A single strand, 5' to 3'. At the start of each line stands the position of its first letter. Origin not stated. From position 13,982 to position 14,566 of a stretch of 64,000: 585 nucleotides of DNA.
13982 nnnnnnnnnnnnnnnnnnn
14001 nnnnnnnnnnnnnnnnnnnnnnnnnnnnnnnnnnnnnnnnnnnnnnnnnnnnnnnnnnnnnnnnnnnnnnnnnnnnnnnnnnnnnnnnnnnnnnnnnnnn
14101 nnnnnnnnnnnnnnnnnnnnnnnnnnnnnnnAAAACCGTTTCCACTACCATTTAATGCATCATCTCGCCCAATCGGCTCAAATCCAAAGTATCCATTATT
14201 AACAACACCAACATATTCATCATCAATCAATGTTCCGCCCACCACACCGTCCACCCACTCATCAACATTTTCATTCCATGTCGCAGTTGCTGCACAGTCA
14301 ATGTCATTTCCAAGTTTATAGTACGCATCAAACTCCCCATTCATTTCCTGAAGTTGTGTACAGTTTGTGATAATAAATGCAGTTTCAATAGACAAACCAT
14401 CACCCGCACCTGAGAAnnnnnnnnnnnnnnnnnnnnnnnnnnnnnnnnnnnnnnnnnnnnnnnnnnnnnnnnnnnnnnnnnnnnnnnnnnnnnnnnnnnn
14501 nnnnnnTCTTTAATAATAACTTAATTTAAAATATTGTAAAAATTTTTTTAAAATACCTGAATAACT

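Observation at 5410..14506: Tandem array of three paralogous giant surface proteins, all anchored by C-terminal peptidoglycan-binding domains, including a surface SGNH/sialate-O-acetylesterase-family enzyme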

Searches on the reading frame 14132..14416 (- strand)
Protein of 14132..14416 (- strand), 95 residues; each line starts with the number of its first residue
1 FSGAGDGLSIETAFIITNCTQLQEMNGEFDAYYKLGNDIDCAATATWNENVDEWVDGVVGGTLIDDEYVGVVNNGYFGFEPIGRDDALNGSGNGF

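Call 76: search_protein_families(library=pfam, proteins=[window:14132-14416:-], max_evalue=5)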
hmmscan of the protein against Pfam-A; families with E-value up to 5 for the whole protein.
window:14132-14416:- (95 aa): 1 family
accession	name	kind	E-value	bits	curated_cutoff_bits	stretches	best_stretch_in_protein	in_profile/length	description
PF18827.6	LPD14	-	0.13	12.7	27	1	40-63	62-85/136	Large polyvalent protein-associated domain 14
